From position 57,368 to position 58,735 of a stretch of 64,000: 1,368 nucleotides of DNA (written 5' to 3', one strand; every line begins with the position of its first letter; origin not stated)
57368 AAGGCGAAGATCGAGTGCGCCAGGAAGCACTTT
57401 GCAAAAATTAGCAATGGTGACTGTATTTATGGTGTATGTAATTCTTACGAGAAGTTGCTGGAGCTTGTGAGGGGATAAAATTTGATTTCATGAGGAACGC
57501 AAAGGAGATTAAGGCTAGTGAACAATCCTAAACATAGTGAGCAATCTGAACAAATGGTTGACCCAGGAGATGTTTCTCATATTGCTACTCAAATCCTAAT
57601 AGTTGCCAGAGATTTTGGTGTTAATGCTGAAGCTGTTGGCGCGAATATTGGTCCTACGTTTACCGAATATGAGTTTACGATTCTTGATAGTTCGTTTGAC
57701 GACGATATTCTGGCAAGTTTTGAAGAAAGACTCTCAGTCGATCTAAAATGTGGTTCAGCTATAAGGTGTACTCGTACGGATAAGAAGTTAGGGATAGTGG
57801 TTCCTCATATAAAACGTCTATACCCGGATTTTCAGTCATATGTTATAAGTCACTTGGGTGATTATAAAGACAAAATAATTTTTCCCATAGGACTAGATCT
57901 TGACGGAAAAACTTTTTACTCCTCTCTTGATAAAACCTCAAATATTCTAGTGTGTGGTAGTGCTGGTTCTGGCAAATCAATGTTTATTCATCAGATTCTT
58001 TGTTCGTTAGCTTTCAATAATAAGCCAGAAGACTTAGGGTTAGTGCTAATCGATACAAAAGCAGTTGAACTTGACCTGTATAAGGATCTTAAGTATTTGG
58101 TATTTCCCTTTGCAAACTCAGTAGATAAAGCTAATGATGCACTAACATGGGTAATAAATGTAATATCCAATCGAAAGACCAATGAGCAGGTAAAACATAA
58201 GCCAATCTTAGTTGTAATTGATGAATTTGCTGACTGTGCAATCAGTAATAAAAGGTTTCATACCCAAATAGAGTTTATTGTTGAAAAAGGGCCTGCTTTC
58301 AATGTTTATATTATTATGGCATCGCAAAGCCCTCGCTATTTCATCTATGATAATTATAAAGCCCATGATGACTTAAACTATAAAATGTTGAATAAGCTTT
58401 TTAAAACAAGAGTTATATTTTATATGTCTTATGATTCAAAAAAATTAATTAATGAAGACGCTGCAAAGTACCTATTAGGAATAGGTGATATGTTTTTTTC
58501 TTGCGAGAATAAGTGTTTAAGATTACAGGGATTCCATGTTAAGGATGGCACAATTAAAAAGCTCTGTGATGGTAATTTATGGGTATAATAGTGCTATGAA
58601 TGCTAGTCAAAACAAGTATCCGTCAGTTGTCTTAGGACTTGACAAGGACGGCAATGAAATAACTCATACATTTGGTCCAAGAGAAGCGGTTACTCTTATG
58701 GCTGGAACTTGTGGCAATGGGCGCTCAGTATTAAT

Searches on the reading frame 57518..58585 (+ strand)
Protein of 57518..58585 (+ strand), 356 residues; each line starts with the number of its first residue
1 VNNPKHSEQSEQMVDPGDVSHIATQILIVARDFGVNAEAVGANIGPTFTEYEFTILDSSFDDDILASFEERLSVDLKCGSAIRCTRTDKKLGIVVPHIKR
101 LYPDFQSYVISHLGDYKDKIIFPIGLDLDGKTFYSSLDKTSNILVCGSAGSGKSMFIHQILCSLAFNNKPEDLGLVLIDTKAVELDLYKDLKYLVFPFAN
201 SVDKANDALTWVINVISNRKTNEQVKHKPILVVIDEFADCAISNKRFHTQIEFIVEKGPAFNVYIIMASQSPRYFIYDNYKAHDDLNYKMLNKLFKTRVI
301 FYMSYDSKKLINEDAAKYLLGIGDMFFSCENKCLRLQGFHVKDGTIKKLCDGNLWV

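Call 3: search_protein_families(library=pfam, proteins=[window:57518-58585:+], max_evalue=0.01)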
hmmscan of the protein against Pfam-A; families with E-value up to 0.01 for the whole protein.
window:57518-58585:+ (356 aa): 6 families
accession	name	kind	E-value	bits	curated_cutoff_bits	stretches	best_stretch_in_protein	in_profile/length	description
PF01580.24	FtsK_SpoIIIE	-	2.6e-23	83.1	24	1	118-220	16-120/221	FtsK/SpoIIIE family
PF25199.1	nSTAND_NTPase5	-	3.4e-05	24.1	34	1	138-219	39-122/145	Novel STAND NTPase 5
PF00270.35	DEAD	-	0.00032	20.9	26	1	137-255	11-122/167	DEAD/DEAH box helicase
PF17854.6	FtsK_alpha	-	0.00058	20.5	22.9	1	7-78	10-80/101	FtsK alpha domain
PF13245.12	AAA_19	-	0.002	18.8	25.1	1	140-241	11-103/134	AAA domain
PF19044.6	P-loop_TraG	-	0.003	16.7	25.8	1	123-165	12-54/413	TraG P-loop domain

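Call 4: search_protein_families(library=padloc, proteins=[window:57518-58585:+], max_evalue=0.01)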
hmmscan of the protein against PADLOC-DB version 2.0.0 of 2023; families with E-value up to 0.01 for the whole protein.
window:57518-58585:+ (356 aa): 5 families
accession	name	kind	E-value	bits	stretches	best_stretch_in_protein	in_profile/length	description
PDLC04140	mad8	-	6.8e-12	43.5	1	122-309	4-260/314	mads_8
PDLC02804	SspH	-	2e-08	30.2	1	39-195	1231-1388/1561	SspH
PDLC02806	SspH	-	8.8e-08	28.1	1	143-219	1540-1617/1766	SspH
PDLC01515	Csx3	-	0.0042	14.7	1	139-167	5-33/183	"CAS-I,CAS-III; associated"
PDLC05064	PDC-S68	-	0.0065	12.2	1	131-237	691-787/1273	-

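Call 5: search_protein_families(library=ncbifam, proteins=[window:57518-58585:+], max_evalue=0.01)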
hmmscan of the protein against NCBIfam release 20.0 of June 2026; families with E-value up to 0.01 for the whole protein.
window:57518-58585:+ (356 aa): 6 families
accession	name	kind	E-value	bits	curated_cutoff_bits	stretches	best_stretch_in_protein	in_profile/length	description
NF007615.0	PRK10263.1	equivalog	2.2e-20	72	1566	2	112-219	982-1089/1355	DNA translocase FtsK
TIGR03924.1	T7SS_EccC_a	equivalog_domain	1.4e-10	40.6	509.15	1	144-181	454-491/673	type VII secretion protein EccCa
TIGR03925.1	T7SS_EccC_b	equivalog_domain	1.7e-10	39.8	346.55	1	94-226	315-445/564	type VII secretion protein EccCb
TIGR03928.1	T7_EssCb_Firm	equivalog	2.8e-10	38.5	778.4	1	136-220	806-891/1296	type VII secretion protein EssC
NF041017.1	DNA_import_CedB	equivalog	0.0069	15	700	0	212-271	456-515/590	DNA import protein CedB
TIGR02782.1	TrbB_P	equivalog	0.007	15.7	304.55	0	134-183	130-178/303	P-type conjugative transfer ATPase TrbB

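Call 22: find_homologous_proteins(query=window:57518-58585:+, max_evalue=0.00001)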
Query window:57518-58585:+ (356 aa): 65 proteins with E <= 0.00001 among 1364 candidates.
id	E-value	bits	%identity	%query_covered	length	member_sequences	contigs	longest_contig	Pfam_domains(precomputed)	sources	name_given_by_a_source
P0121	4.8e-239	810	100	100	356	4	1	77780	PF01580.25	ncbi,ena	-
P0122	4.0e-215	732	93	99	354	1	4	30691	PF01580.25,PF25199.2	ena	-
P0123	1.6e-212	723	90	99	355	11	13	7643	PF01580.25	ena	-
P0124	7.0e-205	698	85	100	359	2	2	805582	PF01580.25,PF25199.2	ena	-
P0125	5.5e-204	695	86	99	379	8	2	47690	PF19044.7,PF01580.25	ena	-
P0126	3.4e-200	682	84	99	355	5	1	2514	PF01580.25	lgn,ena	-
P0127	6.5e-198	675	86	97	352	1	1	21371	PF01580.25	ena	-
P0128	9.6e-197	671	81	99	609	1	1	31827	PF19044.7,PF13401.13,PF01580.25,PF25199.2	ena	-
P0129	2.2e-196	670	81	99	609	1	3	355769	PF19044.7,PF13401.13,PF01580.25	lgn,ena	-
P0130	3.8e-196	669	81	99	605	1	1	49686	PF19044.7,PF01580.25,PF25199.2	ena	-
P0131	4.1e-196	669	86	96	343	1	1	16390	PF19044.7,PF01580.25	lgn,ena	-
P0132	4.0e-195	666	86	96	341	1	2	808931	PF01580.25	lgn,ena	-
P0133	1.7e-194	664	84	96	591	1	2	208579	PF19044.7,PF13245.13,PF01580.25,PF25199.2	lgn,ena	-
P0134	4.6e-194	662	85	96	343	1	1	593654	PF19044.7,PF01580.25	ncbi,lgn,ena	-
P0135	2.5e-193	660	87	96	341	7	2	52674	PF01580.25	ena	-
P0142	6.0e-189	645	77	99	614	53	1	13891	PF19044.7,PF04665.19,PF01580.25,PF25199.2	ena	-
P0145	4.3e-188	643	78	99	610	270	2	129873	PF19044.7,PF04665.19,PF13245.13,PF13401.13,PF01580.25,PF25199.2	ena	-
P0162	1.7e-181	621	76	99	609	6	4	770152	PF19044.7,PF04665.19,PF01580.25,PF25199.2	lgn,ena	-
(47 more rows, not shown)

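Call 23: find_related_loci(query=window:57518-58585:+, collection=genome_contigs, flank=10000)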
Query window:57518-58585:+ (356 aa) in genome_contigs; peptide patterns used: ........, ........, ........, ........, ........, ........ (x = any residue, [..] = any of these).
69 stretches matched a pattern; 6 encode a relative of the query (tblastn E <= 1e-3); 6 distinct loci.
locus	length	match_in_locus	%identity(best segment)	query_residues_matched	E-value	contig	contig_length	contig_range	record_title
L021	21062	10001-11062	85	1-354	0e+0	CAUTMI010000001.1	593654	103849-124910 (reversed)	MAG TPA_asm: uncultured Candidatus Saccharibacteria bacterium isolate ERR10228876_bin.2_MetaWRAP_v1.3_MAG genome assembl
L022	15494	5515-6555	81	1-347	0e+0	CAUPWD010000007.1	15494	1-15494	MAG TPA_asm: uncultured Candidatus Saccharibacteria bacterium isolate ERR9968823_bin.13_MetaWRAP_v1.3_MAG genome assembl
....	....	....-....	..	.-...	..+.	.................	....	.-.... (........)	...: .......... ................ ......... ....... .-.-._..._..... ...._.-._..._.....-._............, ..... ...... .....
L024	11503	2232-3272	79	1-347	0e+0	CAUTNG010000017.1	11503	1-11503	MAG TPA_asm: uncultured Candidatus Saccharibacteria bacterium isolate ERR10228829_bin.33_MetaWRAP_v1.3_MAG genome assemb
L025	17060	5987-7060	77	1-354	0e+0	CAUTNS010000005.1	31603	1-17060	MAG TPA_asm: uncultured Candidatus Saccharibacteria bacterium isolate ERR10228868_bin.19_MetaWRAP_v1.3_MAG genome assemb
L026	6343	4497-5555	75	1-354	0e+0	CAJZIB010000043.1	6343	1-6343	TPA_asm: uncultured Candidatus Saccharibacteria bacterium isolate ERR2764996_bin.1_metaWRAP_v1.1_MAG genome assembly, co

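Call 27: find_encoding_contigs(protein=P0145, flank=10000, max_places=4)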
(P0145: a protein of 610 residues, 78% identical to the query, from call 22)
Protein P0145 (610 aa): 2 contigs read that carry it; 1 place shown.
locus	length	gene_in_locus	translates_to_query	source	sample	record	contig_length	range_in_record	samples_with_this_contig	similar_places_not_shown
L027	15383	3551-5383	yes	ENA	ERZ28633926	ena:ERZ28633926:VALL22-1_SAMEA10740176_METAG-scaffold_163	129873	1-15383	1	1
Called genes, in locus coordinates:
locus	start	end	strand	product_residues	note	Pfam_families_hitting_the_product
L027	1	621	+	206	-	?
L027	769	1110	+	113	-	PF00293:NUDIX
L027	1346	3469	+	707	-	PF03235:GmrSD_N, PF07510:GmrSD_C, PF14267:DUF4357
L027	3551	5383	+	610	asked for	PF01580:FtsK_SpoIIIE, PF25199:nSTAND_NTPase5 (faint), PF04665:Pox_A32 (faint), PF19044:P-loop_TraG (faint), PF13245:AAA_19 (faint), PF13401:AAA_22 (faint), PF01580:FtsK_SpoIIIE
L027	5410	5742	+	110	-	PF09951:Imm33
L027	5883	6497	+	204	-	PF00719:Pyrophosphatase, PF09397:FtsK_gamma (weak)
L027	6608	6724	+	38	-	-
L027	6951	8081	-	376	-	PF02661:Fic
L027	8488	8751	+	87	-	-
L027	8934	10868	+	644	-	-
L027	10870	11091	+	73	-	-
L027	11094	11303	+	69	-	PF10026:DUF2268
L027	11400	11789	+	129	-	PF18451:CdiA_C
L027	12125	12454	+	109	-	-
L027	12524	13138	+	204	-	PF00561:Abhydrolase_1 (faint), PF20408:Abhydrolase_11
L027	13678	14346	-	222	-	-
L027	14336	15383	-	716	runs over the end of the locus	PF17425:Arylsulfotran_N, PF05935:Arylsulfotrans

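Call 28: find_encoding_contigs(protein=P0162, flank=10000, max_places=4)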
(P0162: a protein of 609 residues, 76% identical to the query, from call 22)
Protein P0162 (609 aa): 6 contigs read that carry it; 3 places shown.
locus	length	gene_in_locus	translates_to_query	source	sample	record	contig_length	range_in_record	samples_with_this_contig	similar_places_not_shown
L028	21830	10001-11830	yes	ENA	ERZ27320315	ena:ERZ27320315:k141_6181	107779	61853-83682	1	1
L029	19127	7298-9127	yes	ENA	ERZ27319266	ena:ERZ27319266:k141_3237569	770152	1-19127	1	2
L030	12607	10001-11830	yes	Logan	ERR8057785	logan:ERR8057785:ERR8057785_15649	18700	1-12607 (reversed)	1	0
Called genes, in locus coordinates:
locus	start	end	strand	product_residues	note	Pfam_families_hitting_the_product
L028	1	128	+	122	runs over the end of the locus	-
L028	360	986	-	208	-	-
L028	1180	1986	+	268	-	-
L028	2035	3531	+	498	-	PF12161:HsdM_N, PF02384:N6_Mtase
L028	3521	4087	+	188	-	PF01420:Methylase_S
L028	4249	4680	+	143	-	-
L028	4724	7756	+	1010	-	PF04313:HSDR_N, PF04851:ResIII, PF00270:DEAD (weak), PF18766:SWI2_SNF2, PF22679:T1R_D3-like, PF11867:T1RH-like_C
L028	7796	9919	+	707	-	PF03235:GmrSD_N, PF07510:GmrSD_C, PF14267:DUF4357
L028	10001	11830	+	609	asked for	PF01580:FtsK_SpoIIIE, PF25199:nSTAND_NTPase5 (faint), PF04665:Pox_A32 (faint), PF19044:P-loop_TraG (faint), PF01580:FtsK_SpoIIIE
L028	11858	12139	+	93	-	PF09951:Imm33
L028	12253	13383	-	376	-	PF02661:Fic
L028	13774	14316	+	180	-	-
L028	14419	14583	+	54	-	-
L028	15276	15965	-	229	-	-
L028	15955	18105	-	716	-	PF17425:Arylsulfotran_N, PF05935:Arylsulfotrans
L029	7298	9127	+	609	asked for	PF01580:FtsK_SpoIIIE, PF25199:nSTAND_NTPase5 (faint), PF04665:Pox_A32 (faint), PF19044:P-loop_TraG (faint), PF01580:FtsK_SpoIIIE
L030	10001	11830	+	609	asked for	PF01580:FtsK_SpoIIIE, PF25199:nSTAND_NTPase5 (faint), PF04665:Pox_A32 (faint), PF19044:P-loop_TraG (faint), PF01580:FtsK_SpoIIIE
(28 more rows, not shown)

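Call 44: search_protein_representatives(protein=P0145)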
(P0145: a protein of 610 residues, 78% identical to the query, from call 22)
Query: 610 residues. Proteins with E-value up to 0.001 (for the whole library): 21114; up to 1e-10: 11778; up to 1e-30: 45. The best 150 are listed.
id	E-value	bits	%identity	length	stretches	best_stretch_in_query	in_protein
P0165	2.8e-203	692.9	90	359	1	1-351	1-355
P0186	6.8e-88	311.9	62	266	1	359-601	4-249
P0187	6.2e-71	255.9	64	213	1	378-581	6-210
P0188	9.4e-48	179.4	28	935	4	25-222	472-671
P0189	3.5e-47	177.5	29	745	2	117-365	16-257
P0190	9.4e-45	169.5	95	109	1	183-266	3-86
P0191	8.7e-44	166.3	32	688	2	29-351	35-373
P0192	2.0e-42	161.8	28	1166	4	24-222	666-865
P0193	1.7e-40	155.4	29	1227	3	88-359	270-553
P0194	8.6e-40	153.1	30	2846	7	125-285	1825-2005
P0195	1.3e-37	145.9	28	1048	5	21-222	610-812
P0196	2.6e-37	144.9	30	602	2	367-595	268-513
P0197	7.0e-37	143.5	31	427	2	363-605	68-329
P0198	1.1e-36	142.9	29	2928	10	115-203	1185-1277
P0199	2.1e-35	138.6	31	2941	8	362-563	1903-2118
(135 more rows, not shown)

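Call 49: search_protein_families(library=pfam, proteins=[L021:11909-12259:+, L021:11275-11826:+, L022:7418-7867:+, L022:8090-8692:+], max_evalue=0.01)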
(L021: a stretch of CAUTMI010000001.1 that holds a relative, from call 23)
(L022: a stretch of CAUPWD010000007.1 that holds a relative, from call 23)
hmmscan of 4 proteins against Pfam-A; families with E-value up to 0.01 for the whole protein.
L021:11909-12259:+ (117 aa): 0 families

L021:11275-11826:+ (184 aa): 0 families

L022:7418-7867:+ (150 aa): 1 family
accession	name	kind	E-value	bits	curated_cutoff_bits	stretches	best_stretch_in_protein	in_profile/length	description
PF08837.16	DUF1810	-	5.7e-51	172.4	25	1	11-142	3-135/136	Protein of unknown function (DUF1810)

L022:8090-8692:+ (201 aa): 2 families
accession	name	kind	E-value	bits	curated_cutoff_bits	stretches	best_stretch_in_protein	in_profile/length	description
PF00719.24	Pyrophosphatase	-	4.1e-10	40.1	23.5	1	27-103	31-110/153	Inorganic pyrophosphatase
PF09397.16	FtsK_gamma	-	8.8e-06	25.8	30.6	1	126-182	6-62/63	Ftsk gamma domain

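Call 87: predict_structure(alignment_id=A2)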
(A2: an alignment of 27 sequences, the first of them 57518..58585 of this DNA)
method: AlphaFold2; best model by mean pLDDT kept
length: 356 residues; sequences in the alignment: 27
mean_pLDDT: 45.2   pTM: 0.47
mean pLDDT of the five models: 45.2, 45.1, 44.7, 43.1, 42.9
residues with pLDDT >= 90: 18; 70-90: 63; 50-70: 34; < 50: 241
segments of 3 or more residues with pLDDT < 50: 1-152, 271-356
pLDDT, mean of each block of 10 residues (from residue 1): 30 28 37 32 25 28 25 23 24 23 27 25 29 29 32 52 57 84 77 90 90 92 78 72 70 74 69 37 39 42 33 25 30 29 36 32
secondary structure, 60 per line:
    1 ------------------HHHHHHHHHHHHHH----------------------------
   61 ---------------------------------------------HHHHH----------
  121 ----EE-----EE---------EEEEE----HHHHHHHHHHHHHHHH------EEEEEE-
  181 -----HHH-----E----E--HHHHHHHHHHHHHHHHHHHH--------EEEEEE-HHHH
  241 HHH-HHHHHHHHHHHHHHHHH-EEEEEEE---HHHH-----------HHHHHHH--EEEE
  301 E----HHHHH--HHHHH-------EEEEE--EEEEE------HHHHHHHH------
elements in order: H19-32 H106-110 E143-147 H152-167 E174-179 H202-221 E230-235 H237-243 H245-261 E263-269 H273-276 H288-294 E297-301 H306-310 H313-317 E325-329 E332-336 H343-350
